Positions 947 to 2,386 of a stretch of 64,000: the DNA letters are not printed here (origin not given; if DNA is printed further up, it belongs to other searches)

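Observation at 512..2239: Methyltransferase / unknown / HNH nuclease in one polypeptide: candidate undescribed self/non-self or abortive module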

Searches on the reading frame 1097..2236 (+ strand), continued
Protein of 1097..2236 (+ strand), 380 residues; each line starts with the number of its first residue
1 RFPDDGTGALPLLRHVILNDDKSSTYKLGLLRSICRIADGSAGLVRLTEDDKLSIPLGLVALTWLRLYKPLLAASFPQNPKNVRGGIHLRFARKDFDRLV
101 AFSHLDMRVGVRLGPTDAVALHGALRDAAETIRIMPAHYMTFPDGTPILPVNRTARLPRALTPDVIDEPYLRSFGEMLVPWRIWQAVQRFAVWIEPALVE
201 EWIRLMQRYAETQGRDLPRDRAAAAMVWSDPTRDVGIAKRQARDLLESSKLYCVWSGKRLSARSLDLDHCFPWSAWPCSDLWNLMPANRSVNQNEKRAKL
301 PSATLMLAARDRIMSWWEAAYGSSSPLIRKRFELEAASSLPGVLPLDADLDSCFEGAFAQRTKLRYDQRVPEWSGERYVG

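Call 55: get_annotated_region(hit=H11, flank=7000)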
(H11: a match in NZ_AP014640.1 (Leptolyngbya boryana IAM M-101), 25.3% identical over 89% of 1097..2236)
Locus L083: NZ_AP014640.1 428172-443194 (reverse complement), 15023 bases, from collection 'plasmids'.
description: Leptolyngbya boryana IAM M-101 plasmid pLBX
organism: Leptolyngbya boryana IAM M-101 (NCBI taxid 411966)
taxonomy: Bacteria; Cyanobacteriota; Cyanophyceae; Leptolyngbyales; Leptolyngbyaceae; Leptolyngbya; Leptolyngbya boryana; Leptolyngbya boryana IAM M-101
host: -; source: -; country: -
typing (MOB-suite, as given by PLSDB): non-mobilizable
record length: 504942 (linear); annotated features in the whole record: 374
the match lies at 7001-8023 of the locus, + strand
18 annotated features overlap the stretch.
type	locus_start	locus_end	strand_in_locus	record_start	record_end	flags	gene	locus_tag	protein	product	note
CDS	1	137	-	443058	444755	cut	-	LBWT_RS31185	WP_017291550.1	hypothetical protein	-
CDS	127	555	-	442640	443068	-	-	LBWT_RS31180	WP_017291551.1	hypothetical protein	-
CDS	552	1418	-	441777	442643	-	cmr4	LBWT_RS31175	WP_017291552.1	type III-B CRISPR module RAMP protein Cmr4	GO:0043571 - maintenance of CRISPR repeat elements [Evidence IEA]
CDS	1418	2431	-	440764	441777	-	-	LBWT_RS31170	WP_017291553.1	type III-B CRISPR module-associated Cmr3 family protein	-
CDS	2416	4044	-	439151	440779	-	-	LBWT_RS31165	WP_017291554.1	type III-B CRISPR-associated protein Cas10/Cmr2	-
CDS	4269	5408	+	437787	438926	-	-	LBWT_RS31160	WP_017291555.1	WYL domain-containing protein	-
CDS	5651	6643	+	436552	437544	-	-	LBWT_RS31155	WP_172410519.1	endonuclease NucS domain-containing protein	-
CDS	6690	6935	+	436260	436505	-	-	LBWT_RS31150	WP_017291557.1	hypothetical protein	-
CDS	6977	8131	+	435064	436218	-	-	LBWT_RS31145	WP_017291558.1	HNH endonuclease domain-containing protein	-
CDS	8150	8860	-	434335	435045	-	-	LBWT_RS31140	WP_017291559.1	thermonuclease family protein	-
CDS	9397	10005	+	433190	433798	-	-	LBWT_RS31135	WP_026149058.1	GUN4 domain-containing protein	-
CDS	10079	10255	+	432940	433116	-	-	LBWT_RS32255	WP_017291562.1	hypothetical protein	-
CDS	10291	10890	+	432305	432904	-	-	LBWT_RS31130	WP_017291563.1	Uma2 family endonuclease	-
CDS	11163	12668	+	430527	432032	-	-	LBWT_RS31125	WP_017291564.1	hypothetical protein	-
CDS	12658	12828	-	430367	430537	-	-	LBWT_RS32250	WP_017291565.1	hypothetical protein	-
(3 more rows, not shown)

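Call 56: get_annotated_region(hit=H15, flank=7000)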
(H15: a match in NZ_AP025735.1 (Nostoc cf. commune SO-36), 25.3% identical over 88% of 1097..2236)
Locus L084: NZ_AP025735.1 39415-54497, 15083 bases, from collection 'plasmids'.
description: Nostoc cf. commune SO-36 plasmid pANSO36C, complete sequence
organism: Nostoc cf. commune SO-36 (NCBI taxid 449208)
taxonomy: Bacteria; Cyanobacteriota; Cyanophyceae; Nostocales; Nostocaceae; Nostoc; Nostoc commune; Nostoc cf. commune SO-36
host: -; source: -; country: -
typing (MOB-suite, as given by PLSDB): non-mobilizable
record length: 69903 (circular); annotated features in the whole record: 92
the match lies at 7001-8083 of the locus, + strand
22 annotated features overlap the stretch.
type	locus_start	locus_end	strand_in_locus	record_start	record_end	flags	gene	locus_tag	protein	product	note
CDS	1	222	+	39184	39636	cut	-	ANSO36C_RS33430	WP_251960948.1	Hsp20/alpha crystallin family protein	-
CDS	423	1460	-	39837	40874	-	-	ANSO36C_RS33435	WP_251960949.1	endonuclease NucS domain-containing protein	-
CDS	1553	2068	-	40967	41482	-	-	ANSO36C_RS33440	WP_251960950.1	hypothetical protein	-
CDS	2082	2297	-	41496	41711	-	-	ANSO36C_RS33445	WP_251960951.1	hypothetical protein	-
CDS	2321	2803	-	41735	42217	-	-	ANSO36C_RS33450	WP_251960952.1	hypothetical protein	-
CDS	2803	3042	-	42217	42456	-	-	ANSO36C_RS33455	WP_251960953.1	hypothetical protein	-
CDS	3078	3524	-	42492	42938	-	-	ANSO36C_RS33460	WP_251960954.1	hypothetical protein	-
CDS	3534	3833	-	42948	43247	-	-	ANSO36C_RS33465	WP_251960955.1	hypothetical protein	-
CDS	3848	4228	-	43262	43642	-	-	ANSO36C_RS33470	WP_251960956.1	hypothetical protein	-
CDS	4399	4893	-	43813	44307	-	-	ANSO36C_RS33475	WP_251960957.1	DUF262 domain-containing protein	-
CDS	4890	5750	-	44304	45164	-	-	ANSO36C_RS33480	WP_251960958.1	hypothetical protein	-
CDS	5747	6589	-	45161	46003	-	-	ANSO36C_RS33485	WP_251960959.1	HNH endonuclease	-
CDS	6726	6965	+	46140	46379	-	-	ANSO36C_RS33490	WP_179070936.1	hypothetical protein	-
CDS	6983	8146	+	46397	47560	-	-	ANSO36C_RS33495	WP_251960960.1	HNH endonuclease domain-containing protein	-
CDS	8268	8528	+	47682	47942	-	-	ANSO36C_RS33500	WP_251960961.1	Nif11-like leader peptide family natural product precursor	-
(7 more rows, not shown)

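Call 57: get_annotated_region(hit=H10, flank=7000)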
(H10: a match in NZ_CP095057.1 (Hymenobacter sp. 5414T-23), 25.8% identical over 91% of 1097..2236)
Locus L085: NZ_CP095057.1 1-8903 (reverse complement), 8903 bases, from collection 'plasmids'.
description: Hymenobacter sp. 5414T-23 plasmid unnamed1, complete sequence
organism: Hymenobacter sp. 5414T-23 (NCBI taxid 2932252)
taxonomy: Bacteria; Bacteroidota; Cytophagia; Cytophagales; Hymenobacteraceae; Hymenobacter; Hymenobacter sp. 5414T-23
host: -; source: single cell,air; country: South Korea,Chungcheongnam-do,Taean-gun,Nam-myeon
typing (MOB-suite, as given by PLSDB): non-mobilizable
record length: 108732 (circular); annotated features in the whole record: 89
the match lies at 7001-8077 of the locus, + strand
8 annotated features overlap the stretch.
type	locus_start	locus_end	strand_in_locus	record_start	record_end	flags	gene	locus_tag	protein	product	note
CDS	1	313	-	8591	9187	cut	-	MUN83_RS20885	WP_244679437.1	P63C domain-containing protein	-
CDS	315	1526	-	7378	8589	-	-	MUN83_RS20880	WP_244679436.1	hypothetical protein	-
CDS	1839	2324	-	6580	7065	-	-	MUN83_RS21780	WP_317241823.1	ATP-binding protein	-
CDS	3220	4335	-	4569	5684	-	-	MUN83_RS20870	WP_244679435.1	replication initiation protein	GO:0006270 - DNA replication initiation [Evidence IEA]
CDS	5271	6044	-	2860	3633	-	-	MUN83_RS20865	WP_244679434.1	hypothetical protein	-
CDS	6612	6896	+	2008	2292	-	-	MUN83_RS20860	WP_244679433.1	DNA-binding protein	-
CDS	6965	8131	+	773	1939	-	-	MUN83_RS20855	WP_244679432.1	HNH endonuclease domain-containing protein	-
CDS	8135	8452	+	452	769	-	-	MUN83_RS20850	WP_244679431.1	nucleoside triphosphate pyrophosphohydrolase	-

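Call 58: get_annotated_region(hit=H20, flank=6000)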
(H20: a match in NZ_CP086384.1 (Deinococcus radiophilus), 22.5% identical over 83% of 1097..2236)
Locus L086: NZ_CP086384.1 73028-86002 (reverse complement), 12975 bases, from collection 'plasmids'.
description: Deinococcus radiophilus strain ATCC 27603 plasmid pRadio3, complete sequence
organism: Deinococcus radiophilus (NCBI taxid 32062)
taxonomy: Bacteria; Deinococcota; Deinococci; Deinococcales; Deinococcaceae; Deinococcus; Deinococcus radiophilus
host: -; source: Harpadon nehereus,cell culture,2 Mrad irradiated Bombay duck; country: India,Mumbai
typing (MOB-suite, as given by PLSDB): non-mobilizable
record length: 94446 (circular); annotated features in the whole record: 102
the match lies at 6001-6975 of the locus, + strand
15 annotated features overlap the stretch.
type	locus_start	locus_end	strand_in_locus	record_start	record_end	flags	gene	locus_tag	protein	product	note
CDS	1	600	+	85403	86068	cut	-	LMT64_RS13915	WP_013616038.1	response regulator transcription factor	GO:0000160 - phosphorelay signal transduction system [Evidence IEA]; GO:0006355 - regulation of DNA-templated ...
CDS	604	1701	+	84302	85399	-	-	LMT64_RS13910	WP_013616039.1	ATP-binding protein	-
CDS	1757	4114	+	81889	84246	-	-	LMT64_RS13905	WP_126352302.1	copper-translocating P-type ATPase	-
CDS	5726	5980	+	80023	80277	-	-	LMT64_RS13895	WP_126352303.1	hypothetical protein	-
CDS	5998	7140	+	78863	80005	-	-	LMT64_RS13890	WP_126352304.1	HNH endonuclease domain-containing protein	-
CDS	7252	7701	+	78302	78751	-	-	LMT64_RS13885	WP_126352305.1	hypothetical protein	-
CDS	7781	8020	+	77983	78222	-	-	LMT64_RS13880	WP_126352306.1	hypothetical protein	-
CDS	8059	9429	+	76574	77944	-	-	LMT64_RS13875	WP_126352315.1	DEAD/DEAH box helicase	-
CDS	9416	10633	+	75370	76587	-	-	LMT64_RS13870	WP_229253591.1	DUF790 family protein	-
CDS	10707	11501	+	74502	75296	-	-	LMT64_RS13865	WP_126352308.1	DUF6454 family protein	-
CDS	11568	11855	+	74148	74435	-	-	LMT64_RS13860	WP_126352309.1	transposase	GO:0006313 - DNA transposition [Evidence IEA]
CDS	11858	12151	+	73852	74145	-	-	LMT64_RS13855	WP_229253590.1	hypothetical protein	-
CDS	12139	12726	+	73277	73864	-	-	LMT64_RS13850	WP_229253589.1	integrase core domain-containing protein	GO:0015074 - DNA integration [Evidence IEA]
CDS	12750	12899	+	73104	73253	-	-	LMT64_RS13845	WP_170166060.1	hypothetical protein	-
CDS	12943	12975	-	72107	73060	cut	-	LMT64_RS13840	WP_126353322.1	DNA/RNA non-specific endonuclease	-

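Call 59: get_annotated_region(hit=H21, flank=6000)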
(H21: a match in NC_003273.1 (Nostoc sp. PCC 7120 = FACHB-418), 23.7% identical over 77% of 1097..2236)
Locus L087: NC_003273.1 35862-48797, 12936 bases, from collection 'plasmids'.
description: Nostoc sp. PCC 7120 = FACHB-418 plasmid pCC7120delta, complete sequence
organism: Nostoc sp. PCC 7120 = FACHB-418 (NCBI taxid 103690)
taxonomy: Bacteria; Cyanobacteriota; Cyanophyceae; Nostocales; Nostocaceae; Nostoc; Nostoc sp. PCC 7120 = FACHB-418
host: -; source: -; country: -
typing (MOB-suite, as given by PLSDB): mobilizable; replicon rep_cluster_1735; relaxase MOBV
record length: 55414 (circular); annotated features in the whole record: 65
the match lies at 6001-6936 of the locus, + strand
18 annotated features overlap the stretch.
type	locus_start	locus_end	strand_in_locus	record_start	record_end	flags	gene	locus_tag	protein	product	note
CDS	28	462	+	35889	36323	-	-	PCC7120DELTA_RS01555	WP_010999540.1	hypothetical protein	-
CDS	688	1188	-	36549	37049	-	-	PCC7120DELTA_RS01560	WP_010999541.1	hypothetical protein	-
CDS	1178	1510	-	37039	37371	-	-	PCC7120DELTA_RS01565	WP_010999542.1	hypothetical protein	-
CDS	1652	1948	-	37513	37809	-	-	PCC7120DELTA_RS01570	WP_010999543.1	hypothetical protein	-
CDS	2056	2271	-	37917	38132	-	-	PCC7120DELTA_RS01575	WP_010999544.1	hypothetical protein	-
CDS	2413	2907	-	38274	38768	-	-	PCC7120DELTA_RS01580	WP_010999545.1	DUF262 domain-containing protein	-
CDS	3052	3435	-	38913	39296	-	-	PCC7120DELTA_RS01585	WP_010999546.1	hypothetical protein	-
CDS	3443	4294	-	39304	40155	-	-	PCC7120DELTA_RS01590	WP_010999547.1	hypothetical protein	-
CDS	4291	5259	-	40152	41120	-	-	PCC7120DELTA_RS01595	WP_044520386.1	HNH endonuclease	-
CDS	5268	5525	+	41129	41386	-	-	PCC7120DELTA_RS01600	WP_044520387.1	hypothetical protein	-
CDS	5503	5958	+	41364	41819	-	-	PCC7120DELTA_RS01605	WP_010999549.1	hypothetical protein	-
CDS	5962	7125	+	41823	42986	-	-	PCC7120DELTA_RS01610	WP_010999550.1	HNH endonuclease domain-containing protein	-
CDS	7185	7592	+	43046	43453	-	-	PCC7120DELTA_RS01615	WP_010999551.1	hypothetical protein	-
CDS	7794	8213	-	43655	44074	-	-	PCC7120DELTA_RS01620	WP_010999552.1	hypothetical protein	-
CDS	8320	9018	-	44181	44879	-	-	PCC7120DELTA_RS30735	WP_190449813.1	IS982 family transposase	-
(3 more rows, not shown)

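Call 60: get_annotated_region(hit=H1, flank=8000)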
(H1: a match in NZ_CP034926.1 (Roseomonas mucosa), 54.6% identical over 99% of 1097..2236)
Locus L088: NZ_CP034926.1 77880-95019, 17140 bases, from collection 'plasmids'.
description: Roseomonas mucosa strain HV1 plasmid p2-HV1
organism: Roseomonas mucosa (NCBI taxid 207340)
taxonomy: Bacteria; Pseudomonadota; Alphaproteobacteria; Rhodospirillales; Acetobacteraceae; Roseomonas; Roseomonas mucosa
host: -; source: Homo sapiens,tissue sample,Clinical, healthy, human skin; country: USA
typing (MOB-suite, as given by PLSDB): non-mobilizable
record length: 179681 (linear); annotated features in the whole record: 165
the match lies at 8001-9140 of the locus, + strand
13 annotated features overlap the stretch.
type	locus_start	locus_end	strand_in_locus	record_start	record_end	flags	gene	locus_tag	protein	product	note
CDS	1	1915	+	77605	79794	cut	-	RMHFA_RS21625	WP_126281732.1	hypothetical protein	-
CDS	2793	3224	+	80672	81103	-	-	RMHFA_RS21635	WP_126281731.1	hypothetical protein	-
CDS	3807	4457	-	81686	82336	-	-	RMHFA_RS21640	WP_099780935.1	peptidoglycan-binding protein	-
CDS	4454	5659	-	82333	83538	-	hxsC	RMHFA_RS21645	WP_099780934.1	His-Xaa-Ser system radical SAM maturase HxsC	-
CDS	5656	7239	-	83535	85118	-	hxsB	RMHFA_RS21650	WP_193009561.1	His-Xaa-Ser system radical SAM maturase HxsB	-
CDS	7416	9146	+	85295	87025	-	-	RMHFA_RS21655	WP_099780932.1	class I SAM-dependent methyltransferase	-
CDS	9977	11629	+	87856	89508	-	-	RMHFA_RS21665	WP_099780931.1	IS1182 family transposase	-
CDS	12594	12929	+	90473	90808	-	-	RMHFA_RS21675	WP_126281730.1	hypothetical protein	-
CDS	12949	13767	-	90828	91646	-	-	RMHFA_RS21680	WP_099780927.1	IS5 family transposase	-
CDS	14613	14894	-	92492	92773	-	-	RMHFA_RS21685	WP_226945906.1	BrnA antitoxin family protein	-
CDS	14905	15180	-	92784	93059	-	-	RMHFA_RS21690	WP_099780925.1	BrnT family toxin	-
CDS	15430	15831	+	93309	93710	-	-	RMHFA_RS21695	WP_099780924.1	hypothetical protein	-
CDS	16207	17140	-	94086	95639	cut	-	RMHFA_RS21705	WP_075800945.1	ISL3 family transposase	-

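Call 61: search_protein_families(library=pfam, proteins=[L083:6690-6932:+, L084:6726-6962:+, L085:6612-6893:+, L086:5726-5977:+, L087:5503-5955:+, L083:6977-8128:+, L084:6983-8143:+, L085:6965-8128:+, L086:5998-7137:+, L087:5962-7122:+], max_evalue=0.1)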
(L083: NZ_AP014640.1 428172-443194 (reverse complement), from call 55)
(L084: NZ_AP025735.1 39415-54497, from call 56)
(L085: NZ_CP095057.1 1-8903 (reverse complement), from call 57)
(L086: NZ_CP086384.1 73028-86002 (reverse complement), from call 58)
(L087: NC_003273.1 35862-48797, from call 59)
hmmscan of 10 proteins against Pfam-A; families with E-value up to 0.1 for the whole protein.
L083:6690-6932:+ (81 aa): 0 families

L084:6726-6962:+ (79 aa): 0 families

L085:6612-6893:+ (94 aa): 2 families
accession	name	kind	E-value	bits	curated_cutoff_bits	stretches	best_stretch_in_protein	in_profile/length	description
PF12728.13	HTH_17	-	1.4e-05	25.7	27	1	42-90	2-49/51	Helix-turn-helix domain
PF13338.12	AbiEi_4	-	0.02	15.5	25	1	41-67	13-38/49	Transcriptional regulator, AbiEi antitoxin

L086:5726-5977:+ (84 aa): 1 family
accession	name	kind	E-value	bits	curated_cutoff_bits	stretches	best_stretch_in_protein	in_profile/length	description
PF02805.21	Ada_Zn_binding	-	0.019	15.4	23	1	49-84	25-61/65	Metal binding domain of Ada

L087:5503-5955:+ (151 aa): 0 families

L083:6977-8128:+ (384 aa): 1 family
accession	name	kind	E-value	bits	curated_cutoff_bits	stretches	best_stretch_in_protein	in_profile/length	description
PF13395.12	HNH_4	-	1.6e-05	25.2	22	1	265-314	1-53/54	HNH endonuclease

L084:6983-8143:+ (387 aa): 1 family
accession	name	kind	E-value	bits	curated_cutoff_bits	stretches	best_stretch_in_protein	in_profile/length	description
PF13395.12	HNH_4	-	1.7e-05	25.1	22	1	267-316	1-53/54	HNH endonuclease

L085:6965-8128:+ (388 aa): 1 family
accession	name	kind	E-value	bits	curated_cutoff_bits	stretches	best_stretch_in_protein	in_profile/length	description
PF13395.12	HNH_4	-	8.6e-06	26.1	22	1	273-318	5-53/54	HNH endonuclease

L086:5998-7137:+ (380 aa): 1 family
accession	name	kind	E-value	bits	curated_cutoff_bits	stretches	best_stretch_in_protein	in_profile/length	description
PF13395.12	HNH_4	-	1.3e-06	28.7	22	1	269-309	15-53/54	HNH endonuclease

L087:5962-7122:+ (387 aa): 1 family
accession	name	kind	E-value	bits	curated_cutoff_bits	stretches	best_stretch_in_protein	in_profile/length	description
PF13395.12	HNH_4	-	3.5e-05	24.1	22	1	267-316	1-53/54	HNH endonuclease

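Call 66: find_homologous_proteins(query=A9, max_evalue=0.001)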
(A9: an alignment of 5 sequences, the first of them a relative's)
Query A9 (5 sequences) (388 aa, profile of the alignment): 975 proteins with E <= 0.001 among 8000 candidates; the best 120 are listed.
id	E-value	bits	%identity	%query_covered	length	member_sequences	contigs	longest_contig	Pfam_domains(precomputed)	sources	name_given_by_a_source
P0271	7.9e-214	728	52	99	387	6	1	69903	PF13395.13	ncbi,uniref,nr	ncbi:hypothetical protein ANSO36C_68030 (plasmid) [Nostoc cf. commune SO-36]|uniref:HNH nuclease dom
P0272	4.6e-213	726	53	97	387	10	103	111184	-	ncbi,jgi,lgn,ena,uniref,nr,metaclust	ncbi:HNH endonuclease domain-containing protein (plasmid) [Anabaena sp. FACHB-709]|uniref:HNH nuclea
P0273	8.5e-211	718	53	99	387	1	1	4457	PF13395.13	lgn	-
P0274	3.3e-210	716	53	99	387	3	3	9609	PF13395.13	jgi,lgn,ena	-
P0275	2.2e-209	713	52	99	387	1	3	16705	PF13395.13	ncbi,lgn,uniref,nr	ncbi:hypothetical protein GNF10_26940 [Nostoc sp. UCD121]|uniref:HNH endonuclease domain-containing 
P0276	5.0e-209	712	52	100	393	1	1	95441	PF13395.13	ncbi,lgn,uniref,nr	ncbi:HNH endonuclease domain-containing protein [Nostoc sp. C052]|uniref:HNH endonuclease domain-con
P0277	5.4e-209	712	52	99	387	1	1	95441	PF13395.13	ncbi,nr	ncbi:hypothetical protein FD723_41005 (plasmid) [Nostoc sp. C052]|nr:hypothetical protein FD723_4100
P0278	2.2e-208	710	52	99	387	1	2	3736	PF13395.13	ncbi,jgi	jgi:hypothetical protein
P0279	4.3e-208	709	53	99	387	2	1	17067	PF13395.13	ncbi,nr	ncbi:MAG: hypothetical protein KME50_37155 [Nostoc desertorum CM1-VF14]|nr:hypothetical protein [Nos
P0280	2.0e-207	707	53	99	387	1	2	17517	-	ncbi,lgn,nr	ncbi:MAG: HNH endonuclease domain-containing protein [Nostoc sp. ChiSLP01]|nr:HNH endonuclease domai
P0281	2.1e-207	707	53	99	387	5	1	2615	PF13395.13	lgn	-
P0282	6.0e-207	705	53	97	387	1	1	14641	PF13395.13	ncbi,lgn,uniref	ncbi:HNH endonuclease domain-containing protein [Nodularia chucula]|uniref:HNH endonuclease domain-c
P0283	1.4e-206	704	53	97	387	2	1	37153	PF13395.13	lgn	-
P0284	3.9e-205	699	53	99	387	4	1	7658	PF13395.13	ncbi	-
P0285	1.8e-204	697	53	99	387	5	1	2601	PF13395.13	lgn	-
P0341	7.7e-182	623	75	100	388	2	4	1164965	PF13395.13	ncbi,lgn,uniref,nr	ncbi:hypothetical protein HNQ93_001732 [Hymenobacter luteus]|uniref:HNH nuclease domain-containing p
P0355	5.8e-180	617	52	99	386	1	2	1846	PF13395.13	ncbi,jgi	jgi:hypothetical protein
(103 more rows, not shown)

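Call 67: find_encoding_contigs(protein=P0272, flank=6000, max_places=6)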
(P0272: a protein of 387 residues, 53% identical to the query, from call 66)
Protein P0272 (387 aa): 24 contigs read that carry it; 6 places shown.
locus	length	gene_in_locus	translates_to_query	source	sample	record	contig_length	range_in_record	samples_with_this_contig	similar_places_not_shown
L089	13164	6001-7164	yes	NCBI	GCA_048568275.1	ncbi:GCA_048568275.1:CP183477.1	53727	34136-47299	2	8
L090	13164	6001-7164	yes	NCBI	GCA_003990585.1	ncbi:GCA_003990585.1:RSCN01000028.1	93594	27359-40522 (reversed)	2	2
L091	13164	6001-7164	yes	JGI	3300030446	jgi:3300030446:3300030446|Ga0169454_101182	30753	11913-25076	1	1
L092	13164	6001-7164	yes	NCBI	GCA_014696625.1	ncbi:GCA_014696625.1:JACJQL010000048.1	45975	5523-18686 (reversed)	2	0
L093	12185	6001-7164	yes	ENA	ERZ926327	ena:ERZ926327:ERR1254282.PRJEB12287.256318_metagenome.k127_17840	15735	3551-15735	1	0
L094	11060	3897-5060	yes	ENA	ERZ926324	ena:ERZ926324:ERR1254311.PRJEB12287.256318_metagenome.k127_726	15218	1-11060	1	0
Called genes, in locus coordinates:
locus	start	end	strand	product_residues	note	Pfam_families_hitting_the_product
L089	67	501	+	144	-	-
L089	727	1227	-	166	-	-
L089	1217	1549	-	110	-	-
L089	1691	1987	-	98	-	-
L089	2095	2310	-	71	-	-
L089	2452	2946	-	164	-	PF03235:GmrSD_N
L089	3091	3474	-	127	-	PF24034:DUF7343 (faint)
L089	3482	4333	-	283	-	-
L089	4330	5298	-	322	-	PF13391:HNH_2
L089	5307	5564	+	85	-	-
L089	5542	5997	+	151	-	-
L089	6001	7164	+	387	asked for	-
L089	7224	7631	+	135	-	-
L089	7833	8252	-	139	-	-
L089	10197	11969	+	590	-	PF13655:RVT_N, PF00078:RVT_1, PF08388:GIIM, PF01844:HNH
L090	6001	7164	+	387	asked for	-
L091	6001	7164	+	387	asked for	-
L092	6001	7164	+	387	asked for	-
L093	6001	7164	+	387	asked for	-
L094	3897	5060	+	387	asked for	-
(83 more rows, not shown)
